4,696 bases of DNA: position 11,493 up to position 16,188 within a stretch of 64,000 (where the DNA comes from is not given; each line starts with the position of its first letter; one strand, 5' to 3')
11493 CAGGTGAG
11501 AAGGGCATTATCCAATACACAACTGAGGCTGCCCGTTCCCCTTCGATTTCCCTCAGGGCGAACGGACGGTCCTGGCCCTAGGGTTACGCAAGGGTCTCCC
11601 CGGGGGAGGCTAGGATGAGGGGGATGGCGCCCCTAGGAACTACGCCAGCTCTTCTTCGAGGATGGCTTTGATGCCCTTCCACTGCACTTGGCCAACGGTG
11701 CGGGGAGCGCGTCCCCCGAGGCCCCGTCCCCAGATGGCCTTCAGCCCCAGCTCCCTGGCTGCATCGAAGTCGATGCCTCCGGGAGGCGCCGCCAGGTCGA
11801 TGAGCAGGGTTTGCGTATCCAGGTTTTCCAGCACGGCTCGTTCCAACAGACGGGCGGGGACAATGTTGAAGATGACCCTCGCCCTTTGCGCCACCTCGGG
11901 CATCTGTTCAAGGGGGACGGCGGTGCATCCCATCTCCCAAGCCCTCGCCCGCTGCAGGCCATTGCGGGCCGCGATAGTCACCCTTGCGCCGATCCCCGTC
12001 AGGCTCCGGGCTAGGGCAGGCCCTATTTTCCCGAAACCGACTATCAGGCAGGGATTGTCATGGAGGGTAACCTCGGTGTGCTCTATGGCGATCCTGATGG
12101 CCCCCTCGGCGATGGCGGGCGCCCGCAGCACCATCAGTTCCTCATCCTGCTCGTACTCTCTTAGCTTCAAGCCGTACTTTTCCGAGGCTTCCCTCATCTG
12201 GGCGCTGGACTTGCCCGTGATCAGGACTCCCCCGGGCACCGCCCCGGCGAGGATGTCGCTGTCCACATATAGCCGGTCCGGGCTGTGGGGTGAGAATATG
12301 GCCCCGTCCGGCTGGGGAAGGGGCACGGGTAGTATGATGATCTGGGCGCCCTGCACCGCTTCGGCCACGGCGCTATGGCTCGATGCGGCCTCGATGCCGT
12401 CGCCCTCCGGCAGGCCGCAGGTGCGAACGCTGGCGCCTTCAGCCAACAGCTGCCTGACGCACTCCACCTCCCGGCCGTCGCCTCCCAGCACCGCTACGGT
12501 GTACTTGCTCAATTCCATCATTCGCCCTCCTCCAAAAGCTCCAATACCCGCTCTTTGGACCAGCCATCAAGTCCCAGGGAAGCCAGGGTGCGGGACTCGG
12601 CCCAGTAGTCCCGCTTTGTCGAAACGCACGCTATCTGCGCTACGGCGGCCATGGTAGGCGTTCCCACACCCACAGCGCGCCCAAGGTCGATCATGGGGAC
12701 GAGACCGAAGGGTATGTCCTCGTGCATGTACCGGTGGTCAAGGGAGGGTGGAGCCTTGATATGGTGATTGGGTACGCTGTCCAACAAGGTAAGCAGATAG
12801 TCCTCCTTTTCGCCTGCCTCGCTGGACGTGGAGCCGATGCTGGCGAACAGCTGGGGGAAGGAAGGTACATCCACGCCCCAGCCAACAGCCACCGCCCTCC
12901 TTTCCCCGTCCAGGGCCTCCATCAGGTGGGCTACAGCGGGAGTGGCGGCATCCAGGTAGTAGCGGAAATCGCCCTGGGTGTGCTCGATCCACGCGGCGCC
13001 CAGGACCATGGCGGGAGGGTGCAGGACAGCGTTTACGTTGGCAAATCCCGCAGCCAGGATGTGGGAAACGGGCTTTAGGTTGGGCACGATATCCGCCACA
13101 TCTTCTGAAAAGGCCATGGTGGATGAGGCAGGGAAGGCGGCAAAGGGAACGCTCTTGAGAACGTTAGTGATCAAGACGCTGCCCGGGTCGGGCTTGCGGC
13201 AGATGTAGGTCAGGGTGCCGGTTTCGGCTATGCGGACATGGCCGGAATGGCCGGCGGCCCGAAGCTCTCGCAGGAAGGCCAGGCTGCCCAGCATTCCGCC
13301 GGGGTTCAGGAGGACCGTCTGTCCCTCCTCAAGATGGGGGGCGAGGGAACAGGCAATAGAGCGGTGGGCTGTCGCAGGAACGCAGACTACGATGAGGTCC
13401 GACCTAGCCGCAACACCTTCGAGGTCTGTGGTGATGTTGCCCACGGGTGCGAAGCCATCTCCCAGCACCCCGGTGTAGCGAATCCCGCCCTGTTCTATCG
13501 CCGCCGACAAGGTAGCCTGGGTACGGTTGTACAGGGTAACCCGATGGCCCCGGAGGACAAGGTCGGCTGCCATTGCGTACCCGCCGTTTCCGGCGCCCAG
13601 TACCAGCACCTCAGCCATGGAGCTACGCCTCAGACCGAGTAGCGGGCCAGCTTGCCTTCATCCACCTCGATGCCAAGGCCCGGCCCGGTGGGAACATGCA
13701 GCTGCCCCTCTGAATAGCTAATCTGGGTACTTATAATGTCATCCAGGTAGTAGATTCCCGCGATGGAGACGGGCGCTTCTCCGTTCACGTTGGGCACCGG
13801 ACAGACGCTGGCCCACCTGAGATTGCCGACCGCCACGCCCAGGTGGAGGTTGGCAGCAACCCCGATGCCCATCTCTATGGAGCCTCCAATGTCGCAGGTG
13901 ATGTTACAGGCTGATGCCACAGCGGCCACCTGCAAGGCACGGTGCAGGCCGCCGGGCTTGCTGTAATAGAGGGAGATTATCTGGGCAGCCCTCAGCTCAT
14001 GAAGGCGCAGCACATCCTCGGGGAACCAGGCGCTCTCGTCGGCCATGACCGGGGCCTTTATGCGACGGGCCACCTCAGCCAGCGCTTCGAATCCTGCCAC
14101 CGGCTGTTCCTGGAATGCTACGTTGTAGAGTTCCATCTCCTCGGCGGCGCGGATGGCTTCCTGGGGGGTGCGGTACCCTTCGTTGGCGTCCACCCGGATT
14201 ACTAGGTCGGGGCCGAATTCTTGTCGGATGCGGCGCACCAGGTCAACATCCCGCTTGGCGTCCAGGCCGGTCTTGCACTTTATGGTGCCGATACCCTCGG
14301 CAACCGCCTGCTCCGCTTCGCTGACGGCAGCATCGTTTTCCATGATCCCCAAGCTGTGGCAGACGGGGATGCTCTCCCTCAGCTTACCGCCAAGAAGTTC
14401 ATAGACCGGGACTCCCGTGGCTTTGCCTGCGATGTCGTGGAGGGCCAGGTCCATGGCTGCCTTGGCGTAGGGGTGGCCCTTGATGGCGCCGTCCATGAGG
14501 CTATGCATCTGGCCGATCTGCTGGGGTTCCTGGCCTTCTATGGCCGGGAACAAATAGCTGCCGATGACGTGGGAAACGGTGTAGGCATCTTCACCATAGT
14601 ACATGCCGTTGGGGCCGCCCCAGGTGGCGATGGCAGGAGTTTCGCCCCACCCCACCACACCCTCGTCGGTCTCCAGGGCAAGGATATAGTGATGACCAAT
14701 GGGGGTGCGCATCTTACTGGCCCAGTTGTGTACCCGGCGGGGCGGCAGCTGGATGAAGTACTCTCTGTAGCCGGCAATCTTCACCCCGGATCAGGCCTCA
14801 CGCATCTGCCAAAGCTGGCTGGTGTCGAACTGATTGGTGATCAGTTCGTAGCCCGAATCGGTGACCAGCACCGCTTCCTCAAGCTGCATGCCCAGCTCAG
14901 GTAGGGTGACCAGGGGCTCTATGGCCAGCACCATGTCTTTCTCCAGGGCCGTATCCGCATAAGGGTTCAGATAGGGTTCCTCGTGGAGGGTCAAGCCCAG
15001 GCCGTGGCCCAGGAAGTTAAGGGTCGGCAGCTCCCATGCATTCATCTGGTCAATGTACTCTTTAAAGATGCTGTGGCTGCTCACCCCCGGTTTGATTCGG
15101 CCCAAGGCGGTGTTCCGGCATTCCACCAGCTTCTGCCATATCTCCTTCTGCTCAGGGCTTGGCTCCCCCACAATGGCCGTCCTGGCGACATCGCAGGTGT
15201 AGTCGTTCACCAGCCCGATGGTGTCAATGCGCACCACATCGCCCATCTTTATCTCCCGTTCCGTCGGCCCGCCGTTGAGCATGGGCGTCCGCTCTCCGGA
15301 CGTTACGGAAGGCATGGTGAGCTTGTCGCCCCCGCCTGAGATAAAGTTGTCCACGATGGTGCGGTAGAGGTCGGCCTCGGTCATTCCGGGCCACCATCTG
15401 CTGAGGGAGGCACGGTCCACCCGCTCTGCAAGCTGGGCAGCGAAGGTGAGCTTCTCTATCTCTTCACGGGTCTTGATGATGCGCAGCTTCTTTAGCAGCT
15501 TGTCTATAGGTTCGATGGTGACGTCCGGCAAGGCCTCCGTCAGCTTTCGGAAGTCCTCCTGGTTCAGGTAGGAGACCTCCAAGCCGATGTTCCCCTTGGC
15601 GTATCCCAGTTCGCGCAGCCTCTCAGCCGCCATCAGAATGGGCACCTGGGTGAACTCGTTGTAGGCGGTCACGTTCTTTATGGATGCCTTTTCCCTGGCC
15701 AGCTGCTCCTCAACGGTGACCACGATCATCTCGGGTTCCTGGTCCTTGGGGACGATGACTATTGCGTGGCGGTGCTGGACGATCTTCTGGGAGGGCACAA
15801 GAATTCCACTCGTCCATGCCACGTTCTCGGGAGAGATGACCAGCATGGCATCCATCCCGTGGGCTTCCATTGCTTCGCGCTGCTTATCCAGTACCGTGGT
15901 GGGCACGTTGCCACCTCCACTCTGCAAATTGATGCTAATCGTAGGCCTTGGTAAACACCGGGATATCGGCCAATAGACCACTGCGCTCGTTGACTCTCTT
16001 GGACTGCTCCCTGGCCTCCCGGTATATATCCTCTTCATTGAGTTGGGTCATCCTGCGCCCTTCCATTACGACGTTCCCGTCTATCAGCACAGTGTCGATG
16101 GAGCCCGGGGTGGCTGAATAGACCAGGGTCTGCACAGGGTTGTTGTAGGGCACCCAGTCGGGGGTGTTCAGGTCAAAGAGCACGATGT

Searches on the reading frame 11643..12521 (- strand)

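Call 44: search_protein_families(library=pfam, proteins=[window:11643-12521:-], max_evalue=0.00001)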
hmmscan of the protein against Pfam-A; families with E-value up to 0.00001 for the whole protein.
window:11643-12521:- (293 aa): 4 families
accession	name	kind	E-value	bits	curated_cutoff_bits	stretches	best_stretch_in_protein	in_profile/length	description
PF16924.11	DpaA_N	-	9e-24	84.3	29.2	1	8-123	1-115/116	Dipicolinate synthase subunit A N-terminal domain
PF03807.23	F420_oxidored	-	1.3e-08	35.7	21.6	1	160-246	4-94/94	NADP oxidoreductase coenzyme F420-dependent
PF02826.25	2-Hacid_dh_C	-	3.5e-08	33.5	25.1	1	150-241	31-124/178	D-isomer specific 2-hydroxyacid dehydrogenase, NAD binding domain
PF01488.26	Shikimate_DH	-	3.1e-06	27.7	24.3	1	152-247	9-115/138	Shikimate / quinate 5-dehydrogenase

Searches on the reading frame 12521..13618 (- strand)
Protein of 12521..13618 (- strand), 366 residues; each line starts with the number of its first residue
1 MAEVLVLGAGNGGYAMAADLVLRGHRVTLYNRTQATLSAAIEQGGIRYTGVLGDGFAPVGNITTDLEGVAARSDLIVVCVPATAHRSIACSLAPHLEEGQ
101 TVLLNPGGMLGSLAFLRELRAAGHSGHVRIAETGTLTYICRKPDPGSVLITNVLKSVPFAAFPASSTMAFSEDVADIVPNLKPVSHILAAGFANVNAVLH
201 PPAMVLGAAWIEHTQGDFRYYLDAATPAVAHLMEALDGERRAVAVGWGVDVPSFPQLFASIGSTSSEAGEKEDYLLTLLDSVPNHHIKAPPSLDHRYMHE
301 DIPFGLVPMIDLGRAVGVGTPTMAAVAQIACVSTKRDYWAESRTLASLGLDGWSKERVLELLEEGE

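Call 44: search_protein_families(library=pfam, proteins=[window:12521-13618:-], max_evalue=0.00001)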
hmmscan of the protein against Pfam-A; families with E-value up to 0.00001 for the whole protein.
window:12521-13618:- (366 aa): 5 families
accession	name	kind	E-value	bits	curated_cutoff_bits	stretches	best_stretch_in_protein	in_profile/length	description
PF02317.23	Octopine_DH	-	2.9e-36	125.2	30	1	184-331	2-147/150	NAD/NADP octopine/nopaline dehydrogenase, alpha-helical domain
PF02558.23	ApbA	-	2.8e-09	37.2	22.2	1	4-105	1-99/150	Ketopantoate reductase PanE/ApbA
PF03446.21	NAD_binding_2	-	3.3e-09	37.4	21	1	5-102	3-89/161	NAD binding domain of 6-phosphogluconate dehydrogenase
PF01210.29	NAD_Gly3P_dh_N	-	9.4e-08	32.6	23.1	1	4-103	2-100/158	NAD-dependent glycerol-3-phosphate dehydrogenase N-terminus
PF03807.23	F420_oxidored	-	1.5e-07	32.3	21.6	1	5-102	3-88/94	NADP oxidoreductase coenzyme F420-dependent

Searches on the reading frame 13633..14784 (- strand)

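Call 45: search_protein_families(library=pfam, proteins=[window:13633-14784:-], max_evalue=0.00001)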
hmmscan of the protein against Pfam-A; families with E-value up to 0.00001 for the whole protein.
window:13633-14784:- (384 aa): 2 families
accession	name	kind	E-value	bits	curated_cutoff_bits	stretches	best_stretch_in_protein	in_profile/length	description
PF13378.12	MR_MLE_C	-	1.6e-48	165.7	29.4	1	154-376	3-217/219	Enolase C-terminal domain-like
PF02746.21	MR_MLE_N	-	8.6e-18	65.1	22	1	34-132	30-117/117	Mandelate racemase / muconate lactonizing enzyme, N-terminal domain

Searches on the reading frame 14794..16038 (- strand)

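Call 45: search_protein_families(library=pfam, proteins=[window:14794-16038:-], max_evalue=0.00001)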
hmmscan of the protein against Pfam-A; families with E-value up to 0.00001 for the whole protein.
window:14794-16038:- (415 aa): 2 families
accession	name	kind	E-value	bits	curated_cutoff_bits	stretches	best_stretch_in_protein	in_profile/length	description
PF00557.29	Peptidase_M24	-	5.1e-39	134.6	23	1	196-394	2-208/208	Metallopeptidase family M24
PF01321.24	Creatinase_N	-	6.6e-18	65.9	22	1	50-188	2-128/128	Creatinase/Prolidase N-terminal domain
